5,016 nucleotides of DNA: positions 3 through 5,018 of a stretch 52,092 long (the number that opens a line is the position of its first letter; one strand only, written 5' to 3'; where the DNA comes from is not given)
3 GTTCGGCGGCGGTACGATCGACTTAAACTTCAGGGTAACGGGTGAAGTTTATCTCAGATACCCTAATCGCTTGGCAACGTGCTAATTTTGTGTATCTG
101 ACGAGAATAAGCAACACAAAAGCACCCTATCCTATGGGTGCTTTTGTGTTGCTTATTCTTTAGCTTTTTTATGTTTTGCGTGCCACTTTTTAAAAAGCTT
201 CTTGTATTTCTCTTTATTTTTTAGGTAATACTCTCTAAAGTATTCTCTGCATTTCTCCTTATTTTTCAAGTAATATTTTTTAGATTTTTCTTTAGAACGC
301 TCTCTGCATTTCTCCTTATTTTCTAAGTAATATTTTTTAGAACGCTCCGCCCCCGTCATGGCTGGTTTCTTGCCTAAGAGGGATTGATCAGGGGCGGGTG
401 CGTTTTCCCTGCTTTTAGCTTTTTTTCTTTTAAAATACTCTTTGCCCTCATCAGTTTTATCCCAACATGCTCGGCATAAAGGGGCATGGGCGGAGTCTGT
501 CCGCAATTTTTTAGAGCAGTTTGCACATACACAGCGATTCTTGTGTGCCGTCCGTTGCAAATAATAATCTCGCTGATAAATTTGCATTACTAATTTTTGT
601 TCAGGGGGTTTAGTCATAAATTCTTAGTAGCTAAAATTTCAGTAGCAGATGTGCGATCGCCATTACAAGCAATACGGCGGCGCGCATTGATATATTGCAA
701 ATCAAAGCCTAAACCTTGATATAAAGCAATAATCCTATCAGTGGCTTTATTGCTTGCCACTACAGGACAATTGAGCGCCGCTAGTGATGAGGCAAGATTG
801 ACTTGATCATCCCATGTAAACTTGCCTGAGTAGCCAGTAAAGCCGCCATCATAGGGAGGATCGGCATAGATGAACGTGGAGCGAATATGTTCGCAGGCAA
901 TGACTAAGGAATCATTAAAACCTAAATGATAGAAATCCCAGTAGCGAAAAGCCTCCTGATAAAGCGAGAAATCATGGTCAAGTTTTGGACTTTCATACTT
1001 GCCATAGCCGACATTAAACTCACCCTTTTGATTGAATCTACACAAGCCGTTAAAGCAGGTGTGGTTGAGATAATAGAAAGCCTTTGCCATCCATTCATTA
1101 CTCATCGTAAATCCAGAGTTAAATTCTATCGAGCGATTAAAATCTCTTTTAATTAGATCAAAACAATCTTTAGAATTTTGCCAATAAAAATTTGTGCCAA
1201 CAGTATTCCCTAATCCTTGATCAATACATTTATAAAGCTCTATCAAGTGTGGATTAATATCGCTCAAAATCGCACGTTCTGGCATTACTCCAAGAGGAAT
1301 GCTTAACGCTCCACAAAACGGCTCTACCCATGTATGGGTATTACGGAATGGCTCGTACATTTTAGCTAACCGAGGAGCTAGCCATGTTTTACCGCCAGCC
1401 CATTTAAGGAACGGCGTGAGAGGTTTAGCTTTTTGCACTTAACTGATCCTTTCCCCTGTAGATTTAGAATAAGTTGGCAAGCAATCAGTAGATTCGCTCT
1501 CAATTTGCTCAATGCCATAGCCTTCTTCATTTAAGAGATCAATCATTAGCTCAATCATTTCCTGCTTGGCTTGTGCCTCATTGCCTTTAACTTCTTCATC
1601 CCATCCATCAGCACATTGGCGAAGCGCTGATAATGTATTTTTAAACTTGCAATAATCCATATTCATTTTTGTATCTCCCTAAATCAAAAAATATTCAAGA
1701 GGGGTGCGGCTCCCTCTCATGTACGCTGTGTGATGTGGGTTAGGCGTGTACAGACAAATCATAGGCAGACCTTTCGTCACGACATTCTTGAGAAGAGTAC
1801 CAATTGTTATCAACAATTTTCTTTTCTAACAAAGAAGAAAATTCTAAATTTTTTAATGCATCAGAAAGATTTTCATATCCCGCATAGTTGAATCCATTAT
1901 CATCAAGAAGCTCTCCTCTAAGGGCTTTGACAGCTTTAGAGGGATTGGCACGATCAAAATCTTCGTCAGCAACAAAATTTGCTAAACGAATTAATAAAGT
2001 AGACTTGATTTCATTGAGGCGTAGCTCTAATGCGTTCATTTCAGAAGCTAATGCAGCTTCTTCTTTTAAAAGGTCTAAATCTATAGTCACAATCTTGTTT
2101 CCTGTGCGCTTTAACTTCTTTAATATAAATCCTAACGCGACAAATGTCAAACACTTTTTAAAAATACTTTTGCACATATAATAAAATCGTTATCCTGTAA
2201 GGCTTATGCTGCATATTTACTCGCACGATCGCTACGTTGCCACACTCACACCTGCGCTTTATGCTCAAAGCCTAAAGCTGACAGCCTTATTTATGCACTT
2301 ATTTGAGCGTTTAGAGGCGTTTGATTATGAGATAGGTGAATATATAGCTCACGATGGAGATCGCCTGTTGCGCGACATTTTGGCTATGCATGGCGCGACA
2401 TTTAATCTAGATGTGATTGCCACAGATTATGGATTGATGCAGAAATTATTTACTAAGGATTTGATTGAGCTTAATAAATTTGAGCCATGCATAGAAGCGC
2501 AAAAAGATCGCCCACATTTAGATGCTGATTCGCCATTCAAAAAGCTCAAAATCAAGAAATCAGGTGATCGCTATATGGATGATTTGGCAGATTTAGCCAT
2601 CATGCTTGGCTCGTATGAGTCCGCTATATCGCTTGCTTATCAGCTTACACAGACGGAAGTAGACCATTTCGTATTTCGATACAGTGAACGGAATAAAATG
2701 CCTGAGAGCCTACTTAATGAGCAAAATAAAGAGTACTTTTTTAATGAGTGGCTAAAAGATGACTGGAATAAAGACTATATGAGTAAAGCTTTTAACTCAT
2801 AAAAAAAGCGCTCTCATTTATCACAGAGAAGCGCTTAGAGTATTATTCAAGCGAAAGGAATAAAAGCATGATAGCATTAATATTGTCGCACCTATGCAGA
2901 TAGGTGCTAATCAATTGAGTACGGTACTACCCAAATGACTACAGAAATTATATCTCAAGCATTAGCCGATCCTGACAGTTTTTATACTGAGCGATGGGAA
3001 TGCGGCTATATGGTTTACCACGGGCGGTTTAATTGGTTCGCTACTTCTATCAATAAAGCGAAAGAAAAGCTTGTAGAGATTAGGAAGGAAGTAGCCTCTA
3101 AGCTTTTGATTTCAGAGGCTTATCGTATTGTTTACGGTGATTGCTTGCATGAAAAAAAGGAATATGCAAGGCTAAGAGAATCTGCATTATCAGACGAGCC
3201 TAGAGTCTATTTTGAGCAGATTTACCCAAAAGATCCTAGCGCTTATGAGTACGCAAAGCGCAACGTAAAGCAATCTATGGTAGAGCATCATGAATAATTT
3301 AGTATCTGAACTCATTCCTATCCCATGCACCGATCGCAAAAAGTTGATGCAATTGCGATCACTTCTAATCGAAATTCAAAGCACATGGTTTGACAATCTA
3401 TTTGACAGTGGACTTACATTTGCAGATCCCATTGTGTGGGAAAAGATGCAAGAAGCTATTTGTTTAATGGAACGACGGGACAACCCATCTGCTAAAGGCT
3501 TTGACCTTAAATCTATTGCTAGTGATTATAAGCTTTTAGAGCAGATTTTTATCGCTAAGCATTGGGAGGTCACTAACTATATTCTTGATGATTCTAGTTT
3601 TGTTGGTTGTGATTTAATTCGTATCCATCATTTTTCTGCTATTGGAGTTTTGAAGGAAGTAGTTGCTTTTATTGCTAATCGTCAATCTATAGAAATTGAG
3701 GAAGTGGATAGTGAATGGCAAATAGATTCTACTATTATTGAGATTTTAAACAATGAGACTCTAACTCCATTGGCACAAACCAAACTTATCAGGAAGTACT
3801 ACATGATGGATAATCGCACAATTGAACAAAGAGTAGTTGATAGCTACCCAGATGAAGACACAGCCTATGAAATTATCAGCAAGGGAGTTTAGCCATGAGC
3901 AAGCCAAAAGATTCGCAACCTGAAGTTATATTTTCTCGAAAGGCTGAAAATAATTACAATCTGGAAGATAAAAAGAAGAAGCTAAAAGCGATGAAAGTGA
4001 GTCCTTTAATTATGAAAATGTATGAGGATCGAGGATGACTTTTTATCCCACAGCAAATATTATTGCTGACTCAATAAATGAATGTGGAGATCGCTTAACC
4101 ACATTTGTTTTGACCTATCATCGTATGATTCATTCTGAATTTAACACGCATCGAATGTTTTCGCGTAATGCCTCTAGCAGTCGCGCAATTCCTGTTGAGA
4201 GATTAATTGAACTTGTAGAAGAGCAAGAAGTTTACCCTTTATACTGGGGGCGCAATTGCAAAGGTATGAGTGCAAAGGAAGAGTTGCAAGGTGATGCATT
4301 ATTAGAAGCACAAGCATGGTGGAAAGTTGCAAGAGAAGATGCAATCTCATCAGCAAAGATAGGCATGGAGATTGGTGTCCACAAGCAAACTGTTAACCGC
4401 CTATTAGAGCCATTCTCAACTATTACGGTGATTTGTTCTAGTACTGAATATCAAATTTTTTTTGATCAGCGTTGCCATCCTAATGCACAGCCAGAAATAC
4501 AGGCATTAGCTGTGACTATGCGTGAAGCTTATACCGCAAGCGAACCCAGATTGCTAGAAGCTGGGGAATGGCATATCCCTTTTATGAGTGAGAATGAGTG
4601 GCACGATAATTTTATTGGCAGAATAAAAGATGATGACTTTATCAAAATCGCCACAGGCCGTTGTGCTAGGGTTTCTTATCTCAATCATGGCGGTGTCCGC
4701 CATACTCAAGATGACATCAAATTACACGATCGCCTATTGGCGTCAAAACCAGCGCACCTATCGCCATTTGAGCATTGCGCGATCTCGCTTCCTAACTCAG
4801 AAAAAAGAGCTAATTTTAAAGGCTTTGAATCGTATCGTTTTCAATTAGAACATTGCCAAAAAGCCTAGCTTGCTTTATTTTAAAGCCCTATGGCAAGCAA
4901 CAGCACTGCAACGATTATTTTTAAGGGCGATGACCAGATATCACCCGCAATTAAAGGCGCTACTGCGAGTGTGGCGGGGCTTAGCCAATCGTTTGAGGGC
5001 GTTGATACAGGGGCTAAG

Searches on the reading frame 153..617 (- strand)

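Call 22: search_protein_families(library=pfam, proteins=[window:153-617:-], max_evalue=0.01)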
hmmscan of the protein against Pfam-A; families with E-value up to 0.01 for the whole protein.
window:153-617:- (154 aa): 0 families

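Call 40: search_protein_families(library=phrogs, proteins=[window:153-617:-], max_evalue=0.01)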
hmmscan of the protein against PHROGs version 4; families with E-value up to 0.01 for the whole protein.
window:153-617:- (154 aa): 2 families
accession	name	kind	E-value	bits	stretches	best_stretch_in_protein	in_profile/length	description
phrog_17714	-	unknown function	7.3e-06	27.3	1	91-148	17-70/129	-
phrog_672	-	unknown function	0.0064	17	0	27-52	16-40/58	-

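Call 64: search_protein_families(library=ncbifam, proteins=[window:153-617:-], max_evalue=0.1)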
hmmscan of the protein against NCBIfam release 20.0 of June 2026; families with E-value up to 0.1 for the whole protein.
window:153-617:- (154 aa): 0 families

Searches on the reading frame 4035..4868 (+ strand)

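Call 22: search_protein_families(library=pfam, proteins=[window:4035-4868:+], max_evalue=0.01)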
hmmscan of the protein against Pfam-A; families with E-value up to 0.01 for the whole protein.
window:4035-4868:+ (277 aa): 1 family
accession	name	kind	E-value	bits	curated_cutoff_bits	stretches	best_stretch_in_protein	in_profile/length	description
PF02511.20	Thy1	-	1.7e-09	38.2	24.8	1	23-168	60-187/191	Thymidylate synthase complementing protein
